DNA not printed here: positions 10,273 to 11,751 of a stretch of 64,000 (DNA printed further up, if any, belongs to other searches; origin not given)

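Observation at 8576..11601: SerB-like phosphatase + MpgS-like (GT55) + GpgS-like (GT81) gene triplet: candidate glycosyl-glycerate compatible-solute pathway, possibly two-step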

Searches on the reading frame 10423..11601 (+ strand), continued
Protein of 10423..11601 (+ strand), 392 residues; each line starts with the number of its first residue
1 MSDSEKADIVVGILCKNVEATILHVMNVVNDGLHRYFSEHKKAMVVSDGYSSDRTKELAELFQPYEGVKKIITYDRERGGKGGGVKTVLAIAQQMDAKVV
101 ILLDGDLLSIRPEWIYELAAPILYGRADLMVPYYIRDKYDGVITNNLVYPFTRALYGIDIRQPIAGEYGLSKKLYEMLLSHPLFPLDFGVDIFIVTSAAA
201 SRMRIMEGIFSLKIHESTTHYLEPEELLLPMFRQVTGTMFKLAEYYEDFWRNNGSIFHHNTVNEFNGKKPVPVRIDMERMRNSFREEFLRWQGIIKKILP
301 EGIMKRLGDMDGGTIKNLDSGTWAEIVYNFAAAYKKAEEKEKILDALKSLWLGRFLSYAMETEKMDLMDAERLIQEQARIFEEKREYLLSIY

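Call 53: search_solved_structures(query=A2, max_evalue=10, show_alignments=5)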
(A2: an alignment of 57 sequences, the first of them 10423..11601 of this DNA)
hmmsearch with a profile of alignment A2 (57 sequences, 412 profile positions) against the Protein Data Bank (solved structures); distinct sequences matched with E-value up to 10: 9.
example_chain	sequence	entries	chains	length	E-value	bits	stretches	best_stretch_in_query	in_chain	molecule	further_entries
2y4k_A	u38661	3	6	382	3.8e-05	25.9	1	95-225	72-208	MANNOSYLGLYCERATE SYNTHASE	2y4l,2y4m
2y4j_A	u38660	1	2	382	0.00014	24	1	95-226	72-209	MANNOSYLGLYCERATE SYNTHASE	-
2bo4_A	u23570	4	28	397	0.00016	23.9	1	95-226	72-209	MANNOSYLGLYCERATE SYNTHASE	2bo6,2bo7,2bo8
4y6n_A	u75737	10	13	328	0.011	17.8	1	86-208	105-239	Glucosyl-3-phosphoglycerate synthase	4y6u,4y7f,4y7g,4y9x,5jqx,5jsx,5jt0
3e25_A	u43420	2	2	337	0.012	17.7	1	87-208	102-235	Putative uncharacterized protein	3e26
4ddz_A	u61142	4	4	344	0.012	17.6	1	87-208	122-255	GLUCOSYL-3-PHOSPHOGLYCERATE SYNTHASE (GpgS) | Glucosyl-3-phosphoglycerate synthase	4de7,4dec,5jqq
3ckj_A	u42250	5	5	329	0.44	12.5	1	114-210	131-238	Putative uncharacterized protein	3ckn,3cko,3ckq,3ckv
9e5c_1p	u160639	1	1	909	0.62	12.1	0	215-289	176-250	ATPase AAA-type core domain-containing protein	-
3j7a_R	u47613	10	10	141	1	11.4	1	65-122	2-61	40S ribosomal protein eS12 | 40S ribosomal protein S12 | Small ribosomal subunit protein eS12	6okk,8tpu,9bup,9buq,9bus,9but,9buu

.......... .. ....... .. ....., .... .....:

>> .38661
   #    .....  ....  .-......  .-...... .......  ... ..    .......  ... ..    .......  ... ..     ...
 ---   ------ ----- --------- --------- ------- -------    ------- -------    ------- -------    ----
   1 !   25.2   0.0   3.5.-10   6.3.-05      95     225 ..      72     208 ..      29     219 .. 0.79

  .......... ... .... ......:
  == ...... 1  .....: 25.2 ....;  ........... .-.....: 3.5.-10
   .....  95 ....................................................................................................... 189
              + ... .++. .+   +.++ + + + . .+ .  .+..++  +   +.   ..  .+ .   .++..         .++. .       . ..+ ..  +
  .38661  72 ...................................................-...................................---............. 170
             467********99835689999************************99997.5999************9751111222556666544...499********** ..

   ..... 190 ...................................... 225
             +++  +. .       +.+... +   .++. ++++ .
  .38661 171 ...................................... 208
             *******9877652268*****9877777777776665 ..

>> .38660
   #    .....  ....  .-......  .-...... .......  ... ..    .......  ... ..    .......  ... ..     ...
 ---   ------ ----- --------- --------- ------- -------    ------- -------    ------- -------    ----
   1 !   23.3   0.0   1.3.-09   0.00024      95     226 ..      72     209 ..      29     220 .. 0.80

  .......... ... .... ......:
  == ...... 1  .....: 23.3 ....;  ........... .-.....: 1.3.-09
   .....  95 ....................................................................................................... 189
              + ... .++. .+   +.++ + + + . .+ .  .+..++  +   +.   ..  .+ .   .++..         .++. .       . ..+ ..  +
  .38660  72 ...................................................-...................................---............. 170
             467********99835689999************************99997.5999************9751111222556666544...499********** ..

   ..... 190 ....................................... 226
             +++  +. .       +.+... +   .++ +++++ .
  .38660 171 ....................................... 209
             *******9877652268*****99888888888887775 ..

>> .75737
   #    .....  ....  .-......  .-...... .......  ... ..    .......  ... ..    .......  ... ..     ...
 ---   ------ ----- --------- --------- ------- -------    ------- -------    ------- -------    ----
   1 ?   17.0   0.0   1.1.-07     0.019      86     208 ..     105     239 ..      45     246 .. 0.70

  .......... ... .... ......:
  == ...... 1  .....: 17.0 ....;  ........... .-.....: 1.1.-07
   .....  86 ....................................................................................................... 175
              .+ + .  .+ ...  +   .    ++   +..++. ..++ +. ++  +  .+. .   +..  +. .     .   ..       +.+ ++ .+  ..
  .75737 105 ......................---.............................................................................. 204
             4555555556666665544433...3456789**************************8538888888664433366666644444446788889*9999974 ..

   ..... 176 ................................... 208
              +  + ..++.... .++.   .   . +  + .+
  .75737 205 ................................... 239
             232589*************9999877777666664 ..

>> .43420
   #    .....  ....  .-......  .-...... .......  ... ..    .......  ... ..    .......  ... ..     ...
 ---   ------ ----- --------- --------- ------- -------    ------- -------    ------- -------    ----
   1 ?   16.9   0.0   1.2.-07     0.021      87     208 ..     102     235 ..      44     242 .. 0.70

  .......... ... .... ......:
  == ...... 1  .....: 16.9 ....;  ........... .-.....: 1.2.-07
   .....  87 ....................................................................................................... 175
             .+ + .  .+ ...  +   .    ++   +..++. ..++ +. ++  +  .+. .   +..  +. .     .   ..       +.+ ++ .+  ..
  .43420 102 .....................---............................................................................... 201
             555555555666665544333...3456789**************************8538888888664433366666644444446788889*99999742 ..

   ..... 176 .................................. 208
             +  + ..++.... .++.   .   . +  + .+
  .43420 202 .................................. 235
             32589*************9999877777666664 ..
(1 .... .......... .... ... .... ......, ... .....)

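Call 58: search_protein_families(library=ncbifam, proteins=[L085:4729-5970:+, P0472, P0528], max_evalue=0.0001)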
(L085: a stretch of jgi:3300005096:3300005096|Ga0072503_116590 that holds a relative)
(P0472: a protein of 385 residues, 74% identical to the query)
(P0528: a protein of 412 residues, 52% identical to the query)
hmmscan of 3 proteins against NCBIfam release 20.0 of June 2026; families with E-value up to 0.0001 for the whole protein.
L085:4729-5970:+ (413 aa): 4 families
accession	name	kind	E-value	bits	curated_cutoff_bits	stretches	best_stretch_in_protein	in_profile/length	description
NF041101.1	manno_glu_gly_synth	equivalog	2.6e-75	253.8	640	2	1-247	1-250/431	mannosylglucosylglycerate synthase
TIGR03449.1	mycothiol_MshA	equivalog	7.8e-07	28.3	462.5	0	209-399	208-391/406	D-inositol-3-phosphate glycosyltransferase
TIGR04047.1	MSMEG_0565_glyc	hypoth_equivalog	4.3e-05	22.8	259.85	1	147-343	122-311/373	MSMEG_0565 family glycosyltransferase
NF038229.1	Glyco4_Geo_Pelo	equivalog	4.7e-05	22.6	400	0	220-396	160-321/338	GPMC system family 4 glycosyltransferase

P0472 (385 aa): 2 families
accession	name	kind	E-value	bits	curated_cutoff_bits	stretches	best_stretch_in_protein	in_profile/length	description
NF010496.0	PRK13915.1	equivalog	9.7e-16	57.7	262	1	2-241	32-274/307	glucosyl-3-phosphoglycerate synthase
TIGR04182.1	glyco_TIGR04182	equivalog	3.5e-06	26.6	325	1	3-122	2-105/293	S-layer glycoprotein N-glycosyltransferase AglJ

P0528 (412 aa): 1 family
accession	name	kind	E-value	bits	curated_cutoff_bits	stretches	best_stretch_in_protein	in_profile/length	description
NF010496.0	PRK13915.1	equivalog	1.9e-15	56.7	262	1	20-262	30-274/307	glucosyl-3-phosphoglycerate synthase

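Call 74: list_cluster_members(proteins=[P0308, P0324, P0305, P0310, P0349, P0313, P0354, P0342, P0319, P0276])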
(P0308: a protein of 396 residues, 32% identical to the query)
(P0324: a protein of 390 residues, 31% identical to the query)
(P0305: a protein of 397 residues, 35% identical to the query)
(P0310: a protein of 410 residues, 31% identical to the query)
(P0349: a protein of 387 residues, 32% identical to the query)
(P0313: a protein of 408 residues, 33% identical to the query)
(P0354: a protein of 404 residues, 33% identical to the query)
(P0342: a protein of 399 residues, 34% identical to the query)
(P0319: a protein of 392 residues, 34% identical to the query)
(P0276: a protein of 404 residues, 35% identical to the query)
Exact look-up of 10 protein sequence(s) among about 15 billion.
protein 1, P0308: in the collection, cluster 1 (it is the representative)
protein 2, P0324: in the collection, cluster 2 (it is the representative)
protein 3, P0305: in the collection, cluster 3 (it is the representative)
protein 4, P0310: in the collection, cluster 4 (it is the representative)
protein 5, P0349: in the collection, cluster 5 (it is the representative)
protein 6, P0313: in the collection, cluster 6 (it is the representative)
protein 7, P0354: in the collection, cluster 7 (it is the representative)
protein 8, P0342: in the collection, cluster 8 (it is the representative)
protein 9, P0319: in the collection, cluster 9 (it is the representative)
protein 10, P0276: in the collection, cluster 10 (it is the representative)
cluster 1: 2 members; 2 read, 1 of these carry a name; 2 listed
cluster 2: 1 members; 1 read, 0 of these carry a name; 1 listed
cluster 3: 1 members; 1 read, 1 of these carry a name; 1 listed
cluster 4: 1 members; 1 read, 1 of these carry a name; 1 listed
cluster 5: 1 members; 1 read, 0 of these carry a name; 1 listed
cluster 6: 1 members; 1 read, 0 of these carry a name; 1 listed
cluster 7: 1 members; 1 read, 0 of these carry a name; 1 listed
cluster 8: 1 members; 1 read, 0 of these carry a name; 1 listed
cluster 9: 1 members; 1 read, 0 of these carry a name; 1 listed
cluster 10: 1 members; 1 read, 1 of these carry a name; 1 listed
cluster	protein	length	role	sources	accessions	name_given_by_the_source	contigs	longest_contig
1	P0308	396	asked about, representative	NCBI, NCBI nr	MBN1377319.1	glycosyltransferase [Candidatus Woesearchaeota archaeon]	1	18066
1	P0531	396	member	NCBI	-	-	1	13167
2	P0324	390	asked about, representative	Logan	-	-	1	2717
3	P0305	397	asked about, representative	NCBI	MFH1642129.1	MAG: hypothetical protein ABIC04_04465 [Nanoarchaeota archaeon]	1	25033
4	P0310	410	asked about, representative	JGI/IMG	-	glycosyltransferase involved in cell wall biosynthesis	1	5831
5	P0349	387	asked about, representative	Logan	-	-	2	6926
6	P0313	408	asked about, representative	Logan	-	-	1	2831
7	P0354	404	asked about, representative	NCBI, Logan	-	-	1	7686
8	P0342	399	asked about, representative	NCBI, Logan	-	-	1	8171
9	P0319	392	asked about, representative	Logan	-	-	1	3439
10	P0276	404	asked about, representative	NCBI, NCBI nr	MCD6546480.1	MAG: glycosyltransferase [Thermotogae bacterium] | glycosyltransferase [Thermotogota bacterium]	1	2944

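Call 75: find_encoding_contigs(protein=P0510, flank=4000, max_places=1)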
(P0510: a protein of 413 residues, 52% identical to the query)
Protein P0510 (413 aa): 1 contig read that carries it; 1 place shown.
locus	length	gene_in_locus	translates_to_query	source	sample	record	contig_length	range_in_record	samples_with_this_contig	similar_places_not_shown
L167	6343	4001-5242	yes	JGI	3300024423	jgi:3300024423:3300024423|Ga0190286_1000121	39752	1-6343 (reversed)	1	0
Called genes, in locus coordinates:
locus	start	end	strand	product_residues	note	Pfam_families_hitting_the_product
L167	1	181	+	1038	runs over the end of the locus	PF01074:Glyco_hydro_38N, PF09261:Alpha-mann_mid, PF07748:Glyco_hydro_38C, PF17677:Glyco_hydro38C2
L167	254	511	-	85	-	-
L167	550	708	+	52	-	PF00571:CBS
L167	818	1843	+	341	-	PF01408:GFO_IDH_MocA, PF02894:GFO_IDH_MocA_C, PF22725:GFO_IDH_MocA_C3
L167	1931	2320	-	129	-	PF01850:PIN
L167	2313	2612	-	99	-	-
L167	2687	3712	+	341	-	PF01408:GFO_IDH_MocA, PF02894:GFO_IDH_MocA_C, PF22725:GFO_IDH_MocA_C3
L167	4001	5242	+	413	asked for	PF00535:Glycos_transf_2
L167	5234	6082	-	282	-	PF13224:DUF4032 (faint)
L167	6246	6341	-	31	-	?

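Call 76: find_encoding_contigs(protein=P0488, flank=4000, max_places=1)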
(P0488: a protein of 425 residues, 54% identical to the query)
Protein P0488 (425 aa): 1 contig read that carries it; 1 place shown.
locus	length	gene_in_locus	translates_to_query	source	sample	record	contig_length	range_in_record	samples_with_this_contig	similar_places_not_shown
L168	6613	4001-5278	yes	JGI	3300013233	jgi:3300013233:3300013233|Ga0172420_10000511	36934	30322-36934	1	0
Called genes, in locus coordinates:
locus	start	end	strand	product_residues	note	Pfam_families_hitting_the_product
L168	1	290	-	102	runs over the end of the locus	-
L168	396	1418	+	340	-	PF01408:GFO_IDH_MocA, PF02894:GFO_IDH_MocA_C, PF22725:GFO_IDH_MocA_C3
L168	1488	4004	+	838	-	PF11897:DUF3417, PF00343:Phosphorylase, PF28476:GlgP_C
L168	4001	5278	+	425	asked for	PF00535:Glycos_transf_2, PF13641:Glyco_tranf_2_3 (weak)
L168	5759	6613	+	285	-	?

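Call 77: find_encoding_contigs(protein=P0499, flank=4000, max_places=1)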
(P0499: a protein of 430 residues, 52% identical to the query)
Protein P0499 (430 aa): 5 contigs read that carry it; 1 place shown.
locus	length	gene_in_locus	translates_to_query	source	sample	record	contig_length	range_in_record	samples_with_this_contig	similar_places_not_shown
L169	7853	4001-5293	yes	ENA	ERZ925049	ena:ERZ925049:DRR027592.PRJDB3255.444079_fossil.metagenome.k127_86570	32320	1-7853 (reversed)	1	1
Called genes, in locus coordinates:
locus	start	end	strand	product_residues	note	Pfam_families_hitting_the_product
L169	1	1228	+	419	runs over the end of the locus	PF13439:Glyco_transf_4, PF20706:GT4-conflict (weak), PF00534:Glycos_transf_1, PF13692:Glyco_trans_1_4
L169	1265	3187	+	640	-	PF00582:Usp, PF00535:Glycos_transf_2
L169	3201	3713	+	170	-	PF00300:His_Phos_1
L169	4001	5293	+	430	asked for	-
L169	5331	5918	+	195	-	PF10469:AKAP7_NLS, PF02834:LigT_PEase, PF13563:2_5_RNA_ligase2, PF02834:LigT_PEase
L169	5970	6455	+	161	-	PF02481:DNA_processg_A (weak), PF18306:LDcluster4, PF03641:Lysine_decarbox (weak)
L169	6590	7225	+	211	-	PF00156:Pribosyltran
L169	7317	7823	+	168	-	-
